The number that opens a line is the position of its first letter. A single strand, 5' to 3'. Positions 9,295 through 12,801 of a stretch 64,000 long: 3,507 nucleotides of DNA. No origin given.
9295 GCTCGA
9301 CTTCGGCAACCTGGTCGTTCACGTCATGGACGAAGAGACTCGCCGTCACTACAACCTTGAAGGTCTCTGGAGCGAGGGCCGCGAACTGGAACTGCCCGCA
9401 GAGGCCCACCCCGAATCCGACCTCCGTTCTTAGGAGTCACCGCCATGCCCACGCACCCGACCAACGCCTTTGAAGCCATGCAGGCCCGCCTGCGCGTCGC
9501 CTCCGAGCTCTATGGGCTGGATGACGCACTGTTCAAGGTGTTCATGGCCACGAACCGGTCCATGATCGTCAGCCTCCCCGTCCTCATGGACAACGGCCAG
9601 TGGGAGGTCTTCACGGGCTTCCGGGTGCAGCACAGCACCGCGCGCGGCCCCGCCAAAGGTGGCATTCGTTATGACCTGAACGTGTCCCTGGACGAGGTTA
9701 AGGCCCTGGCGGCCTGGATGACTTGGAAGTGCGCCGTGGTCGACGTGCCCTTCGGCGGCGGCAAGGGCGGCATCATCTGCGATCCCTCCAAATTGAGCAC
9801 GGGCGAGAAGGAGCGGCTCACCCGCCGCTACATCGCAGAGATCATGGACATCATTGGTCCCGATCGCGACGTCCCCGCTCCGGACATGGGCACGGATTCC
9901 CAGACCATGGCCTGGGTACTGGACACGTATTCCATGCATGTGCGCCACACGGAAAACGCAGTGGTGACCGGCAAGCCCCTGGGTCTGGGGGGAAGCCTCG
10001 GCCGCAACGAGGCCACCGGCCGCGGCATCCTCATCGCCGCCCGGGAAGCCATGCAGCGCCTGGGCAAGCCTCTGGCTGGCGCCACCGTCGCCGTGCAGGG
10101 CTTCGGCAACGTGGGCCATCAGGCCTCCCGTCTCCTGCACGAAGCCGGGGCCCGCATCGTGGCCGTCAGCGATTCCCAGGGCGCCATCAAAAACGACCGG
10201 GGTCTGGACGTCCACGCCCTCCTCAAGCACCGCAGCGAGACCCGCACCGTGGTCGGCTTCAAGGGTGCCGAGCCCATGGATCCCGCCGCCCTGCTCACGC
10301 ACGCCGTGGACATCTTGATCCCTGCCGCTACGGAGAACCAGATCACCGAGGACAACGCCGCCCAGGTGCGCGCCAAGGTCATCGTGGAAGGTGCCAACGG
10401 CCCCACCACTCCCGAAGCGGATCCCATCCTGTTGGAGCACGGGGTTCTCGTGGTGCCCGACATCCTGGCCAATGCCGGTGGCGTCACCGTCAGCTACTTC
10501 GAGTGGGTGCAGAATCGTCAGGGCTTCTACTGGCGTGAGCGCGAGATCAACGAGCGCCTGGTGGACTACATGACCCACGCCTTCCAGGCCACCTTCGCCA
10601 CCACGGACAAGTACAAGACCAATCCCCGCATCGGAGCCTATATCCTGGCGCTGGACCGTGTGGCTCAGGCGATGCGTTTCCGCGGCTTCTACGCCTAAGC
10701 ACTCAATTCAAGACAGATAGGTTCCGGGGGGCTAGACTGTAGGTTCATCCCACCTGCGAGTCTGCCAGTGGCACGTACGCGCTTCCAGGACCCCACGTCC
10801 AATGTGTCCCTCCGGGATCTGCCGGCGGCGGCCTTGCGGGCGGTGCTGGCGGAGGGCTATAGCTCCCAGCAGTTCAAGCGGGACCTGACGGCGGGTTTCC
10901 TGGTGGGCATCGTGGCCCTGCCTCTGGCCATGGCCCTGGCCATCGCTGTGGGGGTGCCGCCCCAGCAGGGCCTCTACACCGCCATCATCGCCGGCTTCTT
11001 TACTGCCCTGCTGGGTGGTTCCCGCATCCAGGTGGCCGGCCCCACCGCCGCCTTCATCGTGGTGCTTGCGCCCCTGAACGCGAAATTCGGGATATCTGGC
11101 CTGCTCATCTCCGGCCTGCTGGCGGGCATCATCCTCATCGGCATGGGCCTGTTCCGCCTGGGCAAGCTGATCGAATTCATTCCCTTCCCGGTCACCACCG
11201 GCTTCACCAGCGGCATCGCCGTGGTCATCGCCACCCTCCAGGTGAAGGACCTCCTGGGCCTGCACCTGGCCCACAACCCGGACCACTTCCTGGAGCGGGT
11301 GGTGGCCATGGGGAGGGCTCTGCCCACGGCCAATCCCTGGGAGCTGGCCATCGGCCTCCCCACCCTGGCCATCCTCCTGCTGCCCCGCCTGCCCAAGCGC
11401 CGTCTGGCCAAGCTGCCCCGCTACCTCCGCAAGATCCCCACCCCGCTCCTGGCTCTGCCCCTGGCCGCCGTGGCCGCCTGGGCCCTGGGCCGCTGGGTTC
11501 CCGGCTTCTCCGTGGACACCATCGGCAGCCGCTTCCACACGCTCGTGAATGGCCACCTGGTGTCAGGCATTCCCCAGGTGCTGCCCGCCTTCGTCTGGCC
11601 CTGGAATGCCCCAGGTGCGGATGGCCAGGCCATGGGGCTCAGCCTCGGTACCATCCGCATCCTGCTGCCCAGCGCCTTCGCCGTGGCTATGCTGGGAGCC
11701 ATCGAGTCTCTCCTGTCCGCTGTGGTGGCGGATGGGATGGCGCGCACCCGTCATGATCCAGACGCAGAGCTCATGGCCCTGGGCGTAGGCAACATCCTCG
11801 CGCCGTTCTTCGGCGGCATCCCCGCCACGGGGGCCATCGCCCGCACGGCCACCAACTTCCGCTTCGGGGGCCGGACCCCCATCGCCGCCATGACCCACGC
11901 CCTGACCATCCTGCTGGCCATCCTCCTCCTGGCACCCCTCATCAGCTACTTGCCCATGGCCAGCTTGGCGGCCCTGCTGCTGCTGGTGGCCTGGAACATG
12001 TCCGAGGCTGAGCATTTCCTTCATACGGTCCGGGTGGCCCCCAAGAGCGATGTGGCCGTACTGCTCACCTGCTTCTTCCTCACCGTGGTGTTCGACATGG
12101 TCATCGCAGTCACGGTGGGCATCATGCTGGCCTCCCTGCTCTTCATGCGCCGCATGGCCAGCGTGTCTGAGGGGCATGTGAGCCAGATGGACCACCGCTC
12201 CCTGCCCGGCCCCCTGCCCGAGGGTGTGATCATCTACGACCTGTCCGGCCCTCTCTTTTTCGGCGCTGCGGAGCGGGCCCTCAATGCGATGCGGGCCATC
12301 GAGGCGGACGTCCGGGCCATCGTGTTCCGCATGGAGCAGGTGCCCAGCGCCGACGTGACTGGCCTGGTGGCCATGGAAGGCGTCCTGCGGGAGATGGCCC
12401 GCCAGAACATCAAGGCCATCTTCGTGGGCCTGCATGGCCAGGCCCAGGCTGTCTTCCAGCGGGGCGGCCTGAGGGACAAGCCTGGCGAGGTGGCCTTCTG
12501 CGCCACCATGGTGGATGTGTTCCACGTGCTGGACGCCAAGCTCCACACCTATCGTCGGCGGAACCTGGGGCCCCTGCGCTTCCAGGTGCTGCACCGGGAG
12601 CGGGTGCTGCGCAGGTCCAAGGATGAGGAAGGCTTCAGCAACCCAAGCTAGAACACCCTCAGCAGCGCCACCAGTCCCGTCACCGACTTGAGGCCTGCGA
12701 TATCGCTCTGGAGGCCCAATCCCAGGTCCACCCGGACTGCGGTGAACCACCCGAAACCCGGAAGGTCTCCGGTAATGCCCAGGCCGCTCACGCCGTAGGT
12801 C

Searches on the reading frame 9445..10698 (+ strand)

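Call 69: search_protein_families(library=pfam, proteins=[window:9445-10698:+], max_evalue=0.0001)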
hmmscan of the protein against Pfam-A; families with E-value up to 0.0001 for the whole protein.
window:9445-10698:+ (417 aa): 2 families
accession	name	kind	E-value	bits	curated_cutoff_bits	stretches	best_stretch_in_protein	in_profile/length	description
PF00208.27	ELFV_dehydrog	-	1.3e-85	287.4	23.4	1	182-414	1-241/241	Glutamate/Leucine/Phenylalanine/Valine dehydrogenase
PF02812.23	ELFV_dehydrog_N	-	1.3e-56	190.3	25.3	1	38-163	3-128/129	Glu/Leu/Phe/Val dehydrogenase, dimerisation domain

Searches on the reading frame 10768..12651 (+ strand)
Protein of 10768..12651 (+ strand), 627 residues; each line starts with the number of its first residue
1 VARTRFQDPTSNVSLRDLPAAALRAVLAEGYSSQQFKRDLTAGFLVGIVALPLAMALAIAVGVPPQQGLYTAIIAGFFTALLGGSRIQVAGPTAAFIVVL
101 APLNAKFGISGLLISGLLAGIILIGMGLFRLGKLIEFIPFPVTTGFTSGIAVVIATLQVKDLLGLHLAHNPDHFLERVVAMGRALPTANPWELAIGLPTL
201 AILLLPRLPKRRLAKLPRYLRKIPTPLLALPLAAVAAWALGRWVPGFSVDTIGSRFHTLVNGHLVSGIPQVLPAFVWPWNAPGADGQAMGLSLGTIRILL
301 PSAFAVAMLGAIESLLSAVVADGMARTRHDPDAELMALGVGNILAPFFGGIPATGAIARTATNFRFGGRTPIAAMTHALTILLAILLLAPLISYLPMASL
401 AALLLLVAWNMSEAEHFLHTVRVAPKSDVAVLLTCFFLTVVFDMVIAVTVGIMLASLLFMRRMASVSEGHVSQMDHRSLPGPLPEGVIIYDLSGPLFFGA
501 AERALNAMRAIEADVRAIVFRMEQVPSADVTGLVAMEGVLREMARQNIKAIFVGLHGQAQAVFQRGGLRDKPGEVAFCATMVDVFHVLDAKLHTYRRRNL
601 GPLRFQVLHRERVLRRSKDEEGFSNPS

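Call 70: search_protein_families(library=pfam, proteins=[window:10768-12651:+], max_evalue=0.0001)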
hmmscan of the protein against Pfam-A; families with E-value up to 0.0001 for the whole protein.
window:10768-12651:+ (627 aa): 2 families
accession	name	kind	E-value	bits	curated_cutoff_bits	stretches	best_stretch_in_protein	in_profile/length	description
PF00916.26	Sulfate_transp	-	1.2e-80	271.5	23.2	1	36-431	1-376/380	Sulfate permease family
PF01740.26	STAS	-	1.5e-13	50.9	22.6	1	485-572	8-97/106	STAS domain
